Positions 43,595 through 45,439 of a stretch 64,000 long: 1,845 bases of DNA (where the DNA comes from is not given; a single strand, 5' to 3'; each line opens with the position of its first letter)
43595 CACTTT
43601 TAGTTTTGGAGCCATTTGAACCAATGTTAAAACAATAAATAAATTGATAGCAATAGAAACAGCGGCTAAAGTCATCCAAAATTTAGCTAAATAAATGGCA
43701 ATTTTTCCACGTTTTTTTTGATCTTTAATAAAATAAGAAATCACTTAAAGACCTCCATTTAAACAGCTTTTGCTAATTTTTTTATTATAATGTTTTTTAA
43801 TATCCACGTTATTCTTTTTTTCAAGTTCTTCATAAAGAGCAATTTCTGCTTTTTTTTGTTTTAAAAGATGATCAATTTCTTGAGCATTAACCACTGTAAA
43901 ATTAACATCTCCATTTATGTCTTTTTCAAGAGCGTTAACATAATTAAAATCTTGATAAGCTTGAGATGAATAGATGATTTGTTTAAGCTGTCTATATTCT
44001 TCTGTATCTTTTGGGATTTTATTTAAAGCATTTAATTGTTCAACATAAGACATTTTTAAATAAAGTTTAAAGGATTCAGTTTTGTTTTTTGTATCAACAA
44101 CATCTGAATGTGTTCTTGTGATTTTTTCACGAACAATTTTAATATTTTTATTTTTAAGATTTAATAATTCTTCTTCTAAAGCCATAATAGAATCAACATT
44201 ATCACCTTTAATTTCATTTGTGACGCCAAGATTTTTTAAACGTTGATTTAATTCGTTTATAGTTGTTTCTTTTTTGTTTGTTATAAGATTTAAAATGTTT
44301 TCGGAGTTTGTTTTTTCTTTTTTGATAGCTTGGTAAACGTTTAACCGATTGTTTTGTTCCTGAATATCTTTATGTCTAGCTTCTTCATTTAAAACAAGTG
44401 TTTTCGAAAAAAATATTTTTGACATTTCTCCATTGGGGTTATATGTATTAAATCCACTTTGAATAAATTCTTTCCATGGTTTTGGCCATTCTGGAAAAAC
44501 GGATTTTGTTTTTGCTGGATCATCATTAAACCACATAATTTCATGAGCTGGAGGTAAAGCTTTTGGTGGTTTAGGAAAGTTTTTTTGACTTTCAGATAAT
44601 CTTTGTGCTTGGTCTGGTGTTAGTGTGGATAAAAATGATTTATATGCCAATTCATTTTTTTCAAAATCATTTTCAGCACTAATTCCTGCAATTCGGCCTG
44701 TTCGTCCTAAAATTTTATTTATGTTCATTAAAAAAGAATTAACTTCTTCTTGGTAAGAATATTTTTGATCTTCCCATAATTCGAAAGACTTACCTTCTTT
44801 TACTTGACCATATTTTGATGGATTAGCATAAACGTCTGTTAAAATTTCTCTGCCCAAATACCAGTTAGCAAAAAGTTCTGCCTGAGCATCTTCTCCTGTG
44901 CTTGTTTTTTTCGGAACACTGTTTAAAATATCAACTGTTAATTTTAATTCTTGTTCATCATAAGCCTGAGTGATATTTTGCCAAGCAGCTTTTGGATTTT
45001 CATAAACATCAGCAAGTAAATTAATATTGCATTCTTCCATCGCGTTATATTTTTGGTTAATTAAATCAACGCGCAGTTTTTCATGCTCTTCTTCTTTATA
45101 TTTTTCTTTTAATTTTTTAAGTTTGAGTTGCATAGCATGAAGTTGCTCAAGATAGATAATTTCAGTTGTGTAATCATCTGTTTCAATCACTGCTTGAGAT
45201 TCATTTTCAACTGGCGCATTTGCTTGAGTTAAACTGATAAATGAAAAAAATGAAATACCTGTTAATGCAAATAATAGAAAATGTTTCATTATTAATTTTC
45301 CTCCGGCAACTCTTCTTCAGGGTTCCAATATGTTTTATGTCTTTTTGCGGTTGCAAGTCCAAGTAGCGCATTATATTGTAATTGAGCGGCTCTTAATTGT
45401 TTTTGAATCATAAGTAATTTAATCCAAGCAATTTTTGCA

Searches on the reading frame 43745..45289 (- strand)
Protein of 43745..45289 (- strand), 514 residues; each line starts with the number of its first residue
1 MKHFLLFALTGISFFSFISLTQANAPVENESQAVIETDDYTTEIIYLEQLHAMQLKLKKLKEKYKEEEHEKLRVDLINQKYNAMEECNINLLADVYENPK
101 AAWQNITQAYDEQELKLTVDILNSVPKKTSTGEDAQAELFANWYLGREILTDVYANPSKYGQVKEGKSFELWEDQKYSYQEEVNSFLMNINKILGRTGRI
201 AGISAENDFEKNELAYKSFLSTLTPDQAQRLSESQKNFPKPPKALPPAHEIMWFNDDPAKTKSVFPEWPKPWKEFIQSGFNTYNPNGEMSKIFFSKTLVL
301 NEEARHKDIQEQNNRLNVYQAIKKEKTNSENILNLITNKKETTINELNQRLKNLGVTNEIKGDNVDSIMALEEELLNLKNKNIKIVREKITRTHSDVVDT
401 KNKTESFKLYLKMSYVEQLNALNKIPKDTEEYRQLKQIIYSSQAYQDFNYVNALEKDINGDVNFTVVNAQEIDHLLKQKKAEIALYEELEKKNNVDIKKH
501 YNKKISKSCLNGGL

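Call 4: search_protein_families(library=pfam, proteins=[window:43745-45289:-], max_evalue=0.01)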
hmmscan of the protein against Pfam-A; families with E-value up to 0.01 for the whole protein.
window:43745-45289:- (514 aa): 0 families

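Call 82: search_protein_families(library=ncbifam, proteins=[window:43745-45289:-], max_evalue=0.1)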
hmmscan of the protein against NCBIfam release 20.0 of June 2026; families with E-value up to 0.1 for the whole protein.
window:43745-45289:- (514 aa): 1 family
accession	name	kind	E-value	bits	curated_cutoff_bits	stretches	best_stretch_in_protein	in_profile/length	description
NF047820.1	TalGalacDh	equivalog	0.015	14.3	500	1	332-478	72-213/371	L-talarate/galactarate dehydratase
